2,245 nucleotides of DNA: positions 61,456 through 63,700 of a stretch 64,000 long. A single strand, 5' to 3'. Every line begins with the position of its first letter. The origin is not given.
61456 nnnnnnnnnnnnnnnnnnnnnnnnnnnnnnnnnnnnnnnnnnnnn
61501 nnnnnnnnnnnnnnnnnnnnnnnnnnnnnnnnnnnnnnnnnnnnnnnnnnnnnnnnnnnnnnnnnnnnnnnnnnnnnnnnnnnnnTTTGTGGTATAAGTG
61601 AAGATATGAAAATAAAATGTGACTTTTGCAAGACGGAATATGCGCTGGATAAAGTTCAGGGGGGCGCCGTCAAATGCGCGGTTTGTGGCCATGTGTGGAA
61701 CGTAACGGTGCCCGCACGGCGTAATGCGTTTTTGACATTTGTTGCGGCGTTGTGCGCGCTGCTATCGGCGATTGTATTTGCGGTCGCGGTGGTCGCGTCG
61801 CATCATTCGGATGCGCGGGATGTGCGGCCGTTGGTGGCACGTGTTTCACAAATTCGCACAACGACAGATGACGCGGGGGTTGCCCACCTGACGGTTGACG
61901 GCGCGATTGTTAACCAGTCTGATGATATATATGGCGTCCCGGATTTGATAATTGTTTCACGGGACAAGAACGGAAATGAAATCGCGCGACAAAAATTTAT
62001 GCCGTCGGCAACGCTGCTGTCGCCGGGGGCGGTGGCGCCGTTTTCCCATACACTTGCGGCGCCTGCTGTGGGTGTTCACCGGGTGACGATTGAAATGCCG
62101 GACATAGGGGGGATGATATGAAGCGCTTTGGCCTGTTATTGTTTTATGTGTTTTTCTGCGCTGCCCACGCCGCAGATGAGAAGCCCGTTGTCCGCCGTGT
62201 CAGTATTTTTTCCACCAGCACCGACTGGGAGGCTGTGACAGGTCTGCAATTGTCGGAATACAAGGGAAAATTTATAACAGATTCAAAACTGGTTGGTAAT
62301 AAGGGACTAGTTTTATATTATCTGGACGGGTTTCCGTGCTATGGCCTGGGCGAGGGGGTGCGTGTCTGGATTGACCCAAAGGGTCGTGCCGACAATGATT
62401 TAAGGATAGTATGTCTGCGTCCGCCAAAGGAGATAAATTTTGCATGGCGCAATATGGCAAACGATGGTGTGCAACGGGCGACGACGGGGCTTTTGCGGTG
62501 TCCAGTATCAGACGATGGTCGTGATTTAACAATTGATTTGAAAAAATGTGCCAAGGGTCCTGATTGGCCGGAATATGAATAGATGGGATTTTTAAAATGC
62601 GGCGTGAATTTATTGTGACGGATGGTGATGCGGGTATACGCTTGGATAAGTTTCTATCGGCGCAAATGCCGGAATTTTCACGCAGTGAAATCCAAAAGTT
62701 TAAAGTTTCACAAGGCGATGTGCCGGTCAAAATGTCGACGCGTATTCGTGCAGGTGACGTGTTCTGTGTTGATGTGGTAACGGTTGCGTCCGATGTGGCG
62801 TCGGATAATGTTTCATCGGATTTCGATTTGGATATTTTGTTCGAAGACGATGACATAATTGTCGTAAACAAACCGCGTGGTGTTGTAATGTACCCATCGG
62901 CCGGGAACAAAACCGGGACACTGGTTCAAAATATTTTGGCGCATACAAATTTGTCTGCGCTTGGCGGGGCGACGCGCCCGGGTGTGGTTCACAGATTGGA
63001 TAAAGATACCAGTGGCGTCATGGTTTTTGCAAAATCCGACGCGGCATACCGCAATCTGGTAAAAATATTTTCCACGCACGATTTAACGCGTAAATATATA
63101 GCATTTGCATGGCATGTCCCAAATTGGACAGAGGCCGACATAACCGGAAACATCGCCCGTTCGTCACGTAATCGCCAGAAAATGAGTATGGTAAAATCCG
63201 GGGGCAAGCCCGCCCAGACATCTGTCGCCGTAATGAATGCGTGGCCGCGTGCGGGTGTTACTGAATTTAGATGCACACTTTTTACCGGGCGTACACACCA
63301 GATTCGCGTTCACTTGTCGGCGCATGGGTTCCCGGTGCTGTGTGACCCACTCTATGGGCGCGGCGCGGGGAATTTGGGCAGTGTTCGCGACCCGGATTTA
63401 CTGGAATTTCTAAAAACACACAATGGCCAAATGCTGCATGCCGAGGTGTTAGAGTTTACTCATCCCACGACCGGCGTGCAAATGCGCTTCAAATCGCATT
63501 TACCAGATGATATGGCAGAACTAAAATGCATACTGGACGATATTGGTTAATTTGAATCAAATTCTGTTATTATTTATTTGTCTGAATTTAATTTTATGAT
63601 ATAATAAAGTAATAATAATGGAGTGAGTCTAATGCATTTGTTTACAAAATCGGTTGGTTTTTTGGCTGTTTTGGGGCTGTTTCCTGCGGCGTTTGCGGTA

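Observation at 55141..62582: Cluster of three tandem paralogous, unusually large proteins with prepilin-type N-termini, plus a divergent small pilin gene, with no pilus machinery nearby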

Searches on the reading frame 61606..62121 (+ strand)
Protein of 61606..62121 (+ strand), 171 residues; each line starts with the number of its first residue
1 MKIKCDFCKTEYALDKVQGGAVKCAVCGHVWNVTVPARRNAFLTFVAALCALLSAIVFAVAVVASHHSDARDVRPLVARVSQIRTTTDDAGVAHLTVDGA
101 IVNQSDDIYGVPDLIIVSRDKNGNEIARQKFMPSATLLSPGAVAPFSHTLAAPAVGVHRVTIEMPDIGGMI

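Call 3: search_protein_families(library=pfam, proteins=[window:61606-62121:+], max_evalue=1)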
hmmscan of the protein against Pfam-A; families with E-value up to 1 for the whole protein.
window:61606-62121:+ (171 aa): 9 families
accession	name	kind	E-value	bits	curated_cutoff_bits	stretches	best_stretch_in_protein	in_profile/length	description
PF13717.11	Zn_ribbon_4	-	8.8e-08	32.4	30.3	1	1-32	1-36/36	zinc-ribbon domain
PF13719.11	Zn_ribbon_5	-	1.9e-05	24.8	29.3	1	1-32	1-36/37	zinc-ribbon domain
PF11906.13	DUF3426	-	0.00056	20.4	27.7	1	41-140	27-114/147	Protein of unknown function (DUF3426)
PF14354.12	Lar_restr_allev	-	0.07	13.8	28.6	1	5-32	6-34/58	Restriction alleviation protein Lar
PF19769.4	CPxCG_zf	-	0.15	12.3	27.2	1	12-39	11-41/183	CPxCG-related zinc finger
PF24868.1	YABBY_N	-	0.19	11.7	28.6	0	22-50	9-35/60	YABBY, N-terminal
PF09788.14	Tmemb_55A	-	0.22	11.1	30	1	2-63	150-212/248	Transmembrane protein 55A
PF12026.14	CAS_C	-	0.27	11.5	25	1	35-89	138-192/197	Crk-Associated Substrate C-terminal domain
PF14311.12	DUF4379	-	0.84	10.3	24.5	0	23-38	29-44/56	Probable Treble clef zinc finger domain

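Call 4: search_protein_families(library=ncbifam, proteins=[window:61606-62121:+], max_evalue=1)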
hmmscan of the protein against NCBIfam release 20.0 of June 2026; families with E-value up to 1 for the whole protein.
window:61606-62121:+ (171 aa): 8 families
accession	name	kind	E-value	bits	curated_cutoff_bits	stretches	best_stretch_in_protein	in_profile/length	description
TIGR02098.1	MJ0042_CXXC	domain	9e-07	28.5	20.9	1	1-33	1-37/38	MJ0042-type zinc finger domain-containing protein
NF038353.1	FxLYD_dom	domain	0.00052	19.9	23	1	95-162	4-69/71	FxLYD domain-containing protein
NF001606.0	PRK00398.1-3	equivalog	0.0054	16.5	72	1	1-29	1-27/44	DNA-directed RNA polymerase subunit P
NF041070.1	carrier_LysW_Arch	domain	0.038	14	75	1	1-35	1-37/57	alpha-aminoadipate/glutamate carrier protein LysW/ArgW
NF033674.1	stress_OB_fold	domain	0.06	13.5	35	1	46-106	4-55/111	NirD/YgiW/YdeI family stress tolerance protein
NF001629.0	PRK00415.1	equivalog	0.089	12.3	70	1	1-30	13-42/62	30S ribosomal protein S27e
TIGR02832.1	spo_yunB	equivalog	0.13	11.8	111.9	1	51-124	7-76/204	sporulation protein YunB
TIGR04165.1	methano_modCys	hypoth_equivalog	0.96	9.8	60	0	18-32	33-47/50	TIGR04165 family Cys-rich peptide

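Call 81: search_protein_families(library=pfam, alignment_id=A6, max_evalue=0.01)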
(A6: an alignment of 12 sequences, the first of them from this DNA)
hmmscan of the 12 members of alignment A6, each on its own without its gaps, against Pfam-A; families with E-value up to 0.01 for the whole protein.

A. member 1, seq(171 aa): 3 families
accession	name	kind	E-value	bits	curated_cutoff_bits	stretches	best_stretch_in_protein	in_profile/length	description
PF13717.11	Zn_ribbon_4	-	8.8e-08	32.4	30.3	1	1-32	1-36/36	zinc-ribbon domain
PF13719.11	Zn_ribbon_5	-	1.9e-05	24.8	29.3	1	1-32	1-36/37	zinc-ribbon domain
PF11906.13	DUF3426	-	0.00056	20.4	27.7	1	41-140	27-114/147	Protein of unknown function (DUF3426)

B. families by the number of members that match (of 12 scanned): 6 families
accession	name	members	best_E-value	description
PF13717.11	Zn_ribbon_4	11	8.8e-08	zinc-ribbon domain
PF11906.13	DUF3426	8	2.7e-06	Protein of unknown function (DUF3426)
PF01667.23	Ribosomal_S27e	5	0.0013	Ribosomal protein S27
PF13719.11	Zn_ribbon_5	3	1.9e-05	zinc-ribbon domain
PF09788.14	Tmemb_55A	1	0.0039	Transmembrane protein 55A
PF19913.5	WCOB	1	0.0072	Wolframin C-terminal OB-fold domain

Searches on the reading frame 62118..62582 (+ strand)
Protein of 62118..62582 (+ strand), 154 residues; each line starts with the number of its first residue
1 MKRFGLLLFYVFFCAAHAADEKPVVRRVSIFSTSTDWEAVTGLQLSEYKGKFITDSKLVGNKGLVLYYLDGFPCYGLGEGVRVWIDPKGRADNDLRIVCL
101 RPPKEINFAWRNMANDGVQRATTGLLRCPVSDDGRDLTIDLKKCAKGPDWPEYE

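Call 3: search_protein_families(library=pfam, proteins=[window:62118-62582:+], max_evalue=1)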
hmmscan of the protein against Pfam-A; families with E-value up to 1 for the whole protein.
window:62118-62582:+ (154 aa): 0 families

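Call 4: search_protein_families(library=ncbifam, proteins=[window:62118-62582:+], max_evalue=1)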
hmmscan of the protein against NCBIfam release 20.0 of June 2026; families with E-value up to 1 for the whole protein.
window:62118-62582:+ (154 aa): 0 families

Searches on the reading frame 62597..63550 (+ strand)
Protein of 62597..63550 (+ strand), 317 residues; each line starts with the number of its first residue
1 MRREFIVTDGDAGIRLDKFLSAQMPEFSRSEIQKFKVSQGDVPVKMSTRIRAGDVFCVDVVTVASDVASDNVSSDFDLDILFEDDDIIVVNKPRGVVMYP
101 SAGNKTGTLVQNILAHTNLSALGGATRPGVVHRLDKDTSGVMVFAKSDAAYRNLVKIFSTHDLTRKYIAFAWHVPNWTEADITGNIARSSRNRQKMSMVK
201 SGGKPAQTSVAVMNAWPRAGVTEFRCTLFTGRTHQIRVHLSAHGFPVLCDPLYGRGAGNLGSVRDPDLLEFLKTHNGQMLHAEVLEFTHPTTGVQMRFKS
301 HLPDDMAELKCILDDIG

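Call 47: find_encoding_contigs(protein=window:62597-63550:+, flank=10000, max_places=2)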
Protein window:62597-63550:+ (317 aa): 9 contigs read that carry it; 2 places shown.
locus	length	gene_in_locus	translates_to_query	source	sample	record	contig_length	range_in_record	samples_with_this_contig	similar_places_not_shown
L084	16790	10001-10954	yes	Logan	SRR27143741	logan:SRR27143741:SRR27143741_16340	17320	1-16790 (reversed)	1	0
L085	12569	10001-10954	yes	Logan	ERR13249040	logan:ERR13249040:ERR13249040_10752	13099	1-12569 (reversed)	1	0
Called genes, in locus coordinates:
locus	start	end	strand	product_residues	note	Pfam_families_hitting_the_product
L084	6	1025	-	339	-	PF04613:LpxD, PF24894:Hexapep_GlmU (faint), PF25087:GMPPB_C, PF14602:Hexapep_2 (faint), PF00132:Hexapep, PF25084:LbH_EIF2B (weak), PF00132:Hexapep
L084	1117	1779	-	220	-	PF03938:OmpH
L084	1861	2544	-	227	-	PF00691:OmpA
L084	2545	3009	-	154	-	-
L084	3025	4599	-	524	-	PF13177:DNA_pol3_delta2, PF13245:AAA_19 (faint), PF13604:AAA_30 (weak), PF00004:AAA, PF13401:AAA_22 (weak), PF22608:DNAX_ATPase_lid, PF12169:DNA_pol3_gamma3, PF12362:DUF3646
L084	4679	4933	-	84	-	-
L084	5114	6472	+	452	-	-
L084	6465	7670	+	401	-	-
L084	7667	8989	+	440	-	-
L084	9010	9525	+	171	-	PF13717:Zn_ribbon_4, PF13719:Zn_ribbon_5 (faint)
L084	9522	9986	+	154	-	-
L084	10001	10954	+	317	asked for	PF00849:PseudoU_synth_2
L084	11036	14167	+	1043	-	-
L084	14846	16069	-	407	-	-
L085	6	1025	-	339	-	PF04613:LpxD, PF24894:Hexapep_GlmU (faint), PF25087:GMPPB_C, PF00132:Hexapep, PF14602:Hexapep_2 (faint), PF25084:LbH_EIF2B (weak), PF00132:Hexapep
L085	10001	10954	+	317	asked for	PF00849:PseudoU_synth_2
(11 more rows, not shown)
